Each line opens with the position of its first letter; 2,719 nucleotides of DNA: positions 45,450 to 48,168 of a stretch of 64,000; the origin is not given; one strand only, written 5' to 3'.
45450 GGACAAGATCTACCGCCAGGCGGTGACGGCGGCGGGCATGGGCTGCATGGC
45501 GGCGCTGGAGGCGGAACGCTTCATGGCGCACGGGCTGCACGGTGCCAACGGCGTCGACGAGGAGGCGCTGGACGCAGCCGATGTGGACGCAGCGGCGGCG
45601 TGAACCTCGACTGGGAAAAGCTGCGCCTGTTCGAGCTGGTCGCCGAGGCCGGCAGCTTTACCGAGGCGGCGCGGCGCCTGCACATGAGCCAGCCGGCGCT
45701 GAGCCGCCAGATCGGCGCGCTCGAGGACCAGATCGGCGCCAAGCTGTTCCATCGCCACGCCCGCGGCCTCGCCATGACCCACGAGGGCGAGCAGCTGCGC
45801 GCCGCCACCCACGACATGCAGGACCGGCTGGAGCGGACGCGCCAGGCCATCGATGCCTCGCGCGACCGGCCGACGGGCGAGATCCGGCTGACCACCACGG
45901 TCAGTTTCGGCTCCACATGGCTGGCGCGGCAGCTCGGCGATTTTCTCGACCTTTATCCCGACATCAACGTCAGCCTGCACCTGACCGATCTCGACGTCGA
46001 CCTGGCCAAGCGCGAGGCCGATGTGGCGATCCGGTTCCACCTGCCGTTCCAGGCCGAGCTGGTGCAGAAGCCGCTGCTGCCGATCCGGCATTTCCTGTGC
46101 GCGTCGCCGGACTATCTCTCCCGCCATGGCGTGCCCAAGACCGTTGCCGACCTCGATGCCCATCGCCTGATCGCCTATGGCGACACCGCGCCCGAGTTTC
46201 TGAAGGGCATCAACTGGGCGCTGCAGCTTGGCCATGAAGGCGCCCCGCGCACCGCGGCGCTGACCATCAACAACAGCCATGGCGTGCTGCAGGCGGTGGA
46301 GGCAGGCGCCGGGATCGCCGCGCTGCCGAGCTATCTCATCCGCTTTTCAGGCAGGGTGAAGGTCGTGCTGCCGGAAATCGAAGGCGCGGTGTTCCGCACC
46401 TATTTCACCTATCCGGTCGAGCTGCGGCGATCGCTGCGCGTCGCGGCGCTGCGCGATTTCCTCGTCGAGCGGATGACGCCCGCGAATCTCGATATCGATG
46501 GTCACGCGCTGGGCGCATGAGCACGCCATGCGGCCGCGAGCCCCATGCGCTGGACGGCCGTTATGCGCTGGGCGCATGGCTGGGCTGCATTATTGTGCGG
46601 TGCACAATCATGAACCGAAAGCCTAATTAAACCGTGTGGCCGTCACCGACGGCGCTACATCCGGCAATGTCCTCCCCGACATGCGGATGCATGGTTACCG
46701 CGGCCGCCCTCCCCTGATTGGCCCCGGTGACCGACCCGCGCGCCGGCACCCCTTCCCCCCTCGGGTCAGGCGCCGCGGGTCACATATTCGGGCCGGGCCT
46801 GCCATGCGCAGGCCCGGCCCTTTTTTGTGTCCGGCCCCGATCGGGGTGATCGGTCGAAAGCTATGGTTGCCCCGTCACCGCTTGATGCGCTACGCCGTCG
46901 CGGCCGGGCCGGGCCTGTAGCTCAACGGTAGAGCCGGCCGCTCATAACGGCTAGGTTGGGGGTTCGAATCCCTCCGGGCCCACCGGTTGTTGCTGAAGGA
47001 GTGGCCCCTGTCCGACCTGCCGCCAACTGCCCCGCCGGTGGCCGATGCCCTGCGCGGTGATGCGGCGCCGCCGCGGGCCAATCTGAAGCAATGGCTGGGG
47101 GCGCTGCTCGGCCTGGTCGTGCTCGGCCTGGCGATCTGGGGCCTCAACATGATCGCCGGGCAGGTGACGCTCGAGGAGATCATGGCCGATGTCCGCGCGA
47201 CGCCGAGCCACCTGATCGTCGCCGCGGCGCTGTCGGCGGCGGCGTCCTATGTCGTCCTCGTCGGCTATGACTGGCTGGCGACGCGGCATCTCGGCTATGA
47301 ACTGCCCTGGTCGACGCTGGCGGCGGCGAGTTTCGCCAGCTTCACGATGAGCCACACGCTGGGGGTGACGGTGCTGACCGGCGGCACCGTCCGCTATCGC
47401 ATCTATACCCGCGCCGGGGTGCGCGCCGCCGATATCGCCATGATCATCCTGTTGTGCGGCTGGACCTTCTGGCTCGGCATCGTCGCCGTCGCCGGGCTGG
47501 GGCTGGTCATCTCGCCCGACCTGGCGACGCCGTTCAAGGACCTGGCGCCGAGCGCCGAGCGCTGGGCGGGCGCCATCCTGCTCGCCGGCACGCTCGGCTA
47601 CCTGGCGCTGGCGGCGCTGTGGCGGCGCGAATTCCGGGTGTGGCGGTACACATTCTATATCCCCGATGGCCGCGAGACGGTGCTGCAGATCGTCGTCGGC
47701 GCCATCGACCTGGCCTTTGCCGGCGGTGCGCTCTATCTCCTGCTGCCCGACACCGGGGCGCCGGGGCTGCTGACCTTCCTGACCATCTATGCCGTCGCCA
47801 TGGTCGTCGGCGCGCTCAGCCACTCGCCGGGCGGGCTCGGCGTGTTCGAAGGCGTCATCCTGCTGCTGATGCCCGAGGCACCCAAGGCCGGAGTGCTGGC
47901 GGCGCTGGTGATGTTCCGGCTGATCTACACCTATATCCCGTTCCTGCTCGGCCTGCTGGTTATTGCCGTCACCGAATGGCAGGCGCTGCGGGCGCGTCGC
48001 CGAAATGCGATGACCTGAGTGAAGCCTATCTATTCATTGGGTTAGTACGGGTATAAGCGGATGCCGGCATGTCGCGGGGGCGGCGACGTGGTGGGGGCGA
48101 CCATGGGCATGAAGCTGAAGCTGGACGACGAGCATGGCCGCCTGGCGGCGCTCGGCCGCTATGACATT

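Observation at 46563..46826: AbcR-like sRNA candidate with three anti-SD loops, syntenic with trxB-LysR, with a LysR box at about -65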

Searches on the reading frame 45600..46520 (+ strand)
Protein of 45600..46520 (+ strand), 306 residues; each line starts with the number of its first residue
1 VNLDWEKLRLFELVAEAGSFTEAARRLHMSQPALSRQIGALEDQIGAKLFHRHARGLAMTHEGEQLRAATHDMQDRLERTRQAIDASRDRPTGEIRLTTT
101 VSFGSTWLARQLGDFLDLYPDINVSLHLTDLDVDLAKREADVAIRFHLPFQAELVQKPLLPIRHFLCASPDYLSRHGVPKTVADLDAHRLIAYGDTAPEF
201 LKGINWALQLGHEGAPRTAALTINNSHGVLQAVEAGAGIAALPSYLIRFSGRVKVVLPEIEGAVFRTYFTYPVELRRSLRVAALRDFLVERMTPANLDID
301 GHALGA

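Call 8: search_protein_families(library=pfam, proteins=[window:45600-46520:+])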
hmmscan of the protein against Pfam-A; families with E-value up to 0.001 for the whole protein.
window:45600-46520:+ (306 aa): 3 families
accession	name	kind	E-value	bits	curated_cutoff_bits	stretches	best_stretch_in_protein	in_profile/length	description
PF03466.25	LysR_substrate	-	9.4e-37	126.9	28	1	89-292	2-208/209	LysR substrate binding domain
PF00126.33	HTH_1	-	3.1e-24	85.1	26.6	1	5-64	1-60/60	Bacterial regulatory helix-turn-helix protein, lysR family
PF12840.13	HTH_20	-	0.00097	19.5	27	0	8-43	7-44/51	Helix-turn-helix domain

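Call 25: find_related_loci(query=window:45600-46517:+, collection=genome_contigs, flank=2500)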
Query window:45600-46517:+ (306 aa) in genome_contigs; peptide patterns used: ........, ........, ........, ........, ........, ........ (x = any residue, [..] = any of these).
157 stretches matched a pattern; 77 encode a relative of the query (tblastn E <= 1e-3); 77 distinct loci.
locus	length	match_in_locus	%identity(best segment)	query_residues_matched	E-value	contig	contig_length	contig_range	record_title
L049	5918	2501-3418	96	1-306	0e+0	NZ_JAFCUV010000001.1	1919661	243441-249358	Sandarakinorhabdus sp. DWP1-3-1 NODE_1_length_1919661_cov_113.025657, whole genome shotgun sequence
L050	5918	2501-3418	95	1-306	0e+0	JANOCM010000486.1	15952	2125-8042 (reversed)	MAG: Alphaproteobacteria bacterium isolate VAR_17_metabat_392 VAR_17_k141_2122139, whole genome shotgun sequence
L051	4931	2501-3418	94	1-306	0e+0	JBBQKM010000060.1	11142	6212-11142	MAG: Sphingomonadales bacterium isolate Co_metawrap_592 Cmw_592_k141_22045553_length_11142_cov_5.0000, whole genome shot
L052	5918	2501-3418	91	1-306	0e+0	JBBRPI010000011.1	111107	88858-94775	MAG: Sphingomonadales bacterium isolate La1_metabat2.429 LA1C_B2.429_k141_1934867L_111107_cov_64.1579, whole genome shot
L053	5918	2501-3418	90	1-306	0e+0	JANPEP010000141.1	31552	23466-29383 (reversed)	MAG: Polymorphobacter sp. isolate VAR_78_metabat_226 VAR_78_k141_4523885, whole genome shotgun sequence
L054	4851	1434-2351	90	1-306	0e+0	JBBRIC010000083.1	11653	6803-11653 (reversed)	MAG: Sphingomonadales bacterium isolate Co_metawrap_2755 Cmw_2755_k141_4562346_length_11653_cov_8.0000, whole genome sho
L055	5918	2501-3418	90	1-306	0e+0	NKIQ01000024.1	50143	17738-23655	MAG: Alphaproteobacteria bacterium PA4 NODE_680, whole genome shotgun sequence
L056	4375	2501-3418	89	1-306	0e+0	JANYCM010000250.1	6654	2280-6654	MAG: Sphingomonadales bacterium isolate 336R_metabinner_156 336R_k141_1634616, whole genome shotgun sequence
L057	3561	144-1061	89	1-306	0e+0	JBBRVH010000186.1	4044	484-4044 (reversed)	MAG: Sphingomonadales bacterium isolate La3_metabat2.136 La3_metabat2.136_K_489620_L_4044_cov_21.9488, whole genome shot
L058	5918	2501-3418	88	1-306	0e+0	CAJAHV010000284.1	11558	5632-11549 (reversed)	MAG: uncultured Alphaproteobacteria bacterium isolate Loc090402-4m_bin-0301 genome assembly, contig: bin-0301:284/457, w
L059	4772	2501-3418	88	1-306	0e+0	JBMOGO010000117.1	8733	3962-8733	MAG: Polymorphobacter sp. isolate Deming_bin.304 contig25629, whole genome shotgun sequence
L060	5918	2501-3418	88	1-306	0e+0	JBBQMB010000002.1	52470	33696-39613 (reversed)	MAG: Sphingomonadales bacterium isolate Co_metawrap_447 Cmw_447_k141_26110530_length_52470_cov_27.6417, whole genome sho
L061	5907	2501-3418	87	1-306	0e+0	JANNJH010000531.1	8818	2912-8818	MAG: Sphingomonadales bacterium isolate SOY_40_concoct_249 SOY_40_k141_1668198, whole genome shotgun sequence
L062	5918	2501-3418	86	1-306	9e-180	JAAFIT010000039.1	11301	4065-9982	MAG: Sphingomonadales bacterium isolate bin40.metabat.b16b17b19.043 WN_Sphingomonadales_2_scaffold_39, whole genome shot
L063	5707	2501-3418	86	1-306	3e-180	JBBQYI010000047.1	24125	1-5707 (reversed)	MAG: Sphingomonadales bacterium isolate Co_metawrap_2157 Cmw_2157_k141_5970375_length_24125_cov_13.9978, whole genome sh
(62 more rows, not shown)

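Call 30: search_protein_families(library=ncbifam, proteins=[window:45600-46520:+], max_evalue=0.00001)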
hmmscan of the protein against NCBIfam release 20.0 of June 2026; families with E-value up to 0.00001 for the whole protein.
window:45600-46520:+ (306 aa): 53 families (the best 25 are shown)
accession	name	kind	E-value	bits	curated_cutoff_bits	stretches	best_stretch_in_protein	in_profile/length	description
NF008352.0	PRK11139.1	subfamily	9.8e-42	143.1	288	1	7-295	10-295/305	transcriptional regulator GcvA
NF040888.1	trans_reg_YafC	equivalog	3.9e-40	137.5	470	1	3-291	3-292/293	DNA-binding transcriptional regulator YafC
TIGR03418.1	chol_sulf_TF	equivalog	1.4e-35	122.7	324.8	1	4-240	2-237/291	choline sulfate utilization transcriptional regulator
NF007491.0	PRK10086.1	equivalog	1e-31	110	316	1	6-292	20-309/313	DNA-binding transcriptional regulator DsdC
NF007315.1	PRK09801.1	equivalog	2.8e-30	105.4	398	1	12-191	15-194/301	L-tartrate utilization transcriptional activator TtdR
NF008416.0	PRK11242.1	equivalog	2.7e-27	95.9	277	1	8-192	6-194/300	transcriptional regulator CynR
NF040786.1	LysR_Sec_metab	equivalog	3.6e-25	88.6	250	1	4-243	2-246/298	selenium metabolism-associated LysR family transcriptional regulator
NF011573.0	PRK14997.1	equivalog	4.2e-25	88.5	380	1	4-291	5-296/303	LysR family transcriptional regulator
NF045990.1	TransRegCbbRRhodb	equivalog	4.3e-25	88.4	450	1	6-244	9-249/304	LysR family regulator CbbR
TIGR03339.1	phn_lysR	subfamily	4.5e-25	88.5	341.1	1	8-262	2-251/279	aminoethylphosphonate catabolism associated LysR family transcriptional regulator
TIGR02036.1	dsdC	equivalog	4.3e-23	81.8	352.4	1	6-190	11-193/302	DNA-binding transcriptional regulator DsdC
NF008722.0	PRK11716.1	equivalog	2.2e-22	79.4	246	1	3-145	1-146/293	HTH-type transcriptional activator IlvY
NF007917.1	PRK10632.1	equivalog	5.5e-22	78.3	425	1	9-247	8-244/303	HTH-type transcriptional activator AaeR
NF053705.1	TransRegGltCGpos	equivalog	3.4e-21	75.8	350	1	5-156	3-157/300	glutamate biosynthesis transcriptional regulator GltC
NF007439.0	PRK09986.1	equivalog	8.5e-21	74.6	290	1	6-244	10-251/296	LysR family transcriptional regulator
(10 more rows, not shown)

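Call 33: search_solved_structures(query=window:45600-46517:+, max_evalue=1e-10, show_alignments=2)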
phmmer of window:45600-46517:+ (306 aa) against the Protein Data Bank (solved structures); distinct sequences matched with E-value up to 1e-10: 10.
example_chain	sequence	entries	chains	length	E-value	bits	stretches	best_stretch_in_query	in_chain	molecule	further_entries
9hh1_A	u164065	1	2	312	3.5e-77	263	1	1-292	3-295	Transcriptional regulator, LysR family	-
3mz1_A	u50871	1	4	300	1.8e-26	96.6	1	8-293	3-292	Putative transcriptional regulator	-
3hhg_A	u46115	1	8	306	4.1e-25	92.1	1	4-292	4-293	Transcriptional regulator, LysR family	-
3szp_A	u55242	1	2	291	1.5e-23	87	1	6-193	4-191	Transcriptional regulator, LysR family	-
3t1b_A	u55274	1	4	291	2.1e-23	86.5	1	6-193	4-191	Transcriptional regulator, LysR family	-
5y2v_A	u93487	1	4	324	1.5e-18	70.6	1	6-261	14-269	Rubisco operon transcriptional regulator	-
8y6u_H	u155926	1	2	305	3e-18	69.6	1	7-246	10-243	Glycine cleavage system transcriptional activator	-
5z72_A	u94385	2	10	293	7.6e-17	65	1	6-126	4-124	CcpC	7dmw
9bce_A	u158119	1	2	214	1.2e-13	54.5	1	92-293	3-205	Transcriptional regulator LysR family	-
1ixc_A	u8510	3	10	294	1.5e-12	50.9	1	4-243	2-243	LysR-type regulatory protein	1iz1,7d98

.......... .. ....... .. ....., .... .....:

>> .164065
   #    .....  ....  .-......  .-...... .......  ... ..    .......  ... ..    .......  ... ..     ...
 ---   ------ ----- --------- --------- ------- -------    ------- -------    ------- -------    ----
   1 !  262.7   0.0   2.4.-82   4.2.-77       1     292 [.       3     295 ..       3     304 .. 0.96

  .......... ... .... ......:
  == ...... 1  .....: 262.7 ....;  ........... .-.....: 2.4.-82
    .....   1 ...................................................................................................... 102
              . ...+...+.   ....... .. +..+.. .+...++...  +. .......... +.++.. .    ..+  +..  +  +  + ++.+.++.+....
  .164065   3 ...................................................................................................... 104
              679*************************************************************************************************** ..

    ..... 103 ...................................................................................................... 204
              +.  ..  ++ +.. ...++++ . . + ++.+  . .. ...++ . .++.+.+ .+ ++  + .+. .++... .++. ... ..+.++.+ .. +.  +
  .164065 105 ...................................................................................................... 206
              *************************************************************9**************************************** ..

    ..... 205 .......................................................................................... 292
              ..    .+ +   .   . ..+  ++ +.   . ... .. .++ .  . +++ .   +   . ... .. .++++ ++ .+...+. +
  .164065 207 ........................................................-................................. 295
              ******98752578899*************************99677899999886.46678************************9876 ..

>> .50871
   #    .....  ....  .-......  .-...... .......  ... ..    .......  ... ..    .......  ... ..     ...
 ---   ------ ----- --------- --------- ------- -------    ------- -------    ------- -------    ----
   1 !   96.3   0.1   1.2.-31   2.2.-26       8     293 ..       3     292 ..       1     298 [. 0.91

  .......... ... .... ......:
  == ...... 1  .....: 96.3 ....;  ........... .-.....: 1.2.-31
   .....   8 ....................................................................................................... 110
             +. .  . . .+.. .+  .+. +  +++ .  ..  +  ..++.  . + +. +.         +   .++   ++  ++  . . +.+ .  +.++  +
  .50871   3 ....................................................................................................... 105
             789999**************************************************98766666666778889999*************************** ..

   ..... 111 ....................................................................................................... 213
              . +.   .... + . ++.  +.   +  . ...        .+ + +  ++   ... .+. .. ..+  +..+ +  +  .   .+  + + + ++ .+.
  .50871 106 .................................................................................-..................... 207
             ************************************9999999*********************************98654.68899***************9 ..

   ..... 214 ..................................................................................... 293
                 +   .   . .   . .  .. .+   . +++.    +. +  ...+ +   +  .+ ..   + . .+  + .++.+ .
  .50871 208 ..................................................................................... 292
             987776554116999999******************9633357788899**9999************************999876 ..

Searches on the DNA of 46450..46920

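Call 4: search_rna_families(source=window, start=46450, end=46920, threshold=evalue, max_evalue=10, show_alignments=3)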
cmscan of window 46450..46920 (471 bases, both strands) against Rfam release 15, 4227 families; matches with E-value up to 10: 14.
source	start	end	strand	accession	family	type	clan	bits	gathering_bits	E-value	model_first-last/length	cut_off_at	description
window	46786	46824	+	RF03941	mir-3158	Gene; miRNA;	-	21.9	97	0.17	1-81/81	no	mir-3158 microRNA precursor family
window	46754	46824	+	RF02833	Scr3202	Gene; sRNA;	-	21.2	52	0.91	1-95/95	no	Streptomyces RNA 3202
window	46768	46828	+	RF02499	Atu_C4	Gene; sRNA;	-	20.8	80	0.12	1-70/70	no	Rhizobiales sRNA Atu_C4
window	46786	46824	-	RF03941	mir-3158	Gene; miRNA;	-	19.3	97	0.72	1-81/81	no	mir-3158 microRNA precursor family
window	46748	46825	+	RF02784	SorX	Gene; sRNA;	-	18.9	46.6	0.044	1-73/73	no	Singlet oxygen resistance RNA X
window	46771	46836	+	RF03944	mir-935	Gene; miRNA;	-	18.9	73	4.2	1-91/91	no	mir-935 microRNA precursor family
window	46783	46825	+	RF02010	mir-3180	Gene; miRNA;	-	16.8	99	6.2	1-92/92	no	mir-3180 microRNA precursor family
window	46785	46827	+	RF03617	MIR8757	Gene; miRNA;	-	16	83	1.7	1-72/72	no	MIR8757 microRNA precursor family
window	46734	46827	+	RF02651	SorY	Gene; sRNA;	-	15.9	111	0.98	1-83/83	no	Singlet oxygen resistance RNA Y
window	46790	46820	+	RF01812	Pxr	Gene; sRNA;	-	15.2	80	3.4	70-100/109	no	Pxr regulatory sRNA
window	46641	46716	+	RF02353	BjrC68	Gene; sRNA;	-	13.9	39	0.64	1-82/82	no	Bradyrhizobiaceae sRNA BjrC68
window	46515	46565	+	RF01804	Lambda_thermo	Cis-reg; thermoregulator;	-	13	50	5.6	1-59/59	no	Lambda phage CIII thermoregulator element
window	46748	46835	+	RF00519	suhB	Gene; sRNA;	CL00108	12.3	41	8.2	1-77/77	no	Makes More Granules Regulator RNA (mmgR)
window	46765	46820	+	RF01670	P17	Gene; sRNA;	-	12.2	45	0.93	1-282/282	no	Pseudomonas sRNA P17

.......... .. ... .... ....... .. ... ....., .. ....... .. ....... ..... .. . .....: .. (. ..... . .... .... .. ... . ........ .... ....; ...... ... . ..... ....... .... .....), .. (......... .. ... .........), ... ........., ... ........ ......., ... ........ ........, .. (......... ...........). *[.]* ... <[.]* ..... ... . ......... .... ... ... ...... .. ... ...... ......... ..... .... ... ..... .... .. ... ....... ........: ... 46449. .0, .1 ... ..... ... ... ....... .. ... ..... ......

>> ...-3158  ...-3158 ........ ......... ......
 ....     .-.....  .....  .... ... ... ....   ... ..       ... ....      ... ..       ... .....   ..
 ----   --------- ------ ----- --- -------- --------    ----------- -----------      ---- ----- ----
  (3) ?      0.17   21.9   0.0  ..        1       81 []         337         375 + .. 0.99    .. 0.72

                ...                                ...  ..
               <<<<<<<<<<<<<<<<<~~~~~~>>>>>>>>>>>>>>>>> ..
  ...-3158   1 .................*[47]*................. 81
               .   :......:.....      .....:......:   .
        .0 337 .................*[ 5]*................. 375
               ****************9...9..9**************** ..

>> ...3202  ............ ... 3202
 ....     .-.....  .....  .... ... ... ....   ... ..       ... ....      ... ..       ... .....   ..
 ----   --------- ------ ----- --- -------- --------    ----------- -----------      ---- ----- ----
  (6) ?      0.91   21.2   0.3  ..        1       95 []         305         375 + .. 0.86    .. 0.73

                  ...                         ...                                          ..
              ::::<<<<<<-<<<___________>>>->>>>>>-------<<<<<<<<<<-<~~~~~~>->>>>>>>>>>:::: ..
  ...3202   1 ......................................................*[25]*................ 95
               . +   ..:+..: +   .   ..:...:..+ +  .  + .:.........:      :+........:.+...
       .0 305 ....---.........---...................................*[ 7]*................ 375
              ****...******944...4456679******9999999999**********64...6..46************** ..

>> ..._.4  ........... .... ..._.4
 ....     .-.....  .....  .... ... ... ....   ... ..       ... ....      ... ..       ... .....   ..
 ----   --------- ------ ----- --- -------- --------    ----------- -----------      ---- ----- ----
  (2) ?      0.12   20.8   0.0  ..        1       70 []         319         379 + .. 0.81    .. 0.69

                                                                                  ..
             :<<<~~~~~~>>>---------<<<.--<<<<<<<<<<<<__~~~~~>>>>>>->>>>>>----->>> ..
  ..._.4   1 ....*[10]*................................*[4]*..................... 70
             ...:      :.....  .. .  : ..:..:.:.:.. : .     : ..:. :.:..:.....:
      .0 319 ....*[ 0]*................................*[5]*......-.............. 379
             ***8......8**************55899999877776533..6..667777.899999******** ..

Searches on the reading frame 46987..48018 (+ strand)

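Call 8: search_protein_families(library=pfam, proteins=[window:46987-48018:+])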
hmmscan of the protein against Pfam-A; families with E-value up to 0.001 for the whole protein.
window:46987-48018:+ (343 aa): 1 family
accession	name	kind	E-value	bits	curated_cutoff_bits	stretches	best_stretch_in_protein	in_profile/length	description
PF03706.18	LPG_synthase_TM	-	9.8e-12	45.4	33.4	1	40-322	2-302/302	Lysylphosphatidylglycerol synthase TM region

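Call 30: search_protein_families(library=ncbifam, proteins=[window:46987-48018:+], max_evalue=0.00001)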
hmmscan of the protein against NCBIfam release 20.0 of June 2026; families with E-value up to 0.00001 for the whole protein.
window:46987-48018:+ (343 aa): 2 families
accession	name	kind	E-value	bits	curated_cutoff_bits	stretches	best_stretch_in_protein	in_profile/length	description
NF033480.1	bifunc_MprF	equivalog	2.7e-62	211.2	600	1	35-336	2-304/841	bifunctional lysylphosphatidylglycerol flippase/synthetase MprF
TIGR00374.1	TIGR00374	subfamily_domain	7.1e-07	28.9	43.2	1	259-330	241-314/323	flippase-like domain-containing protein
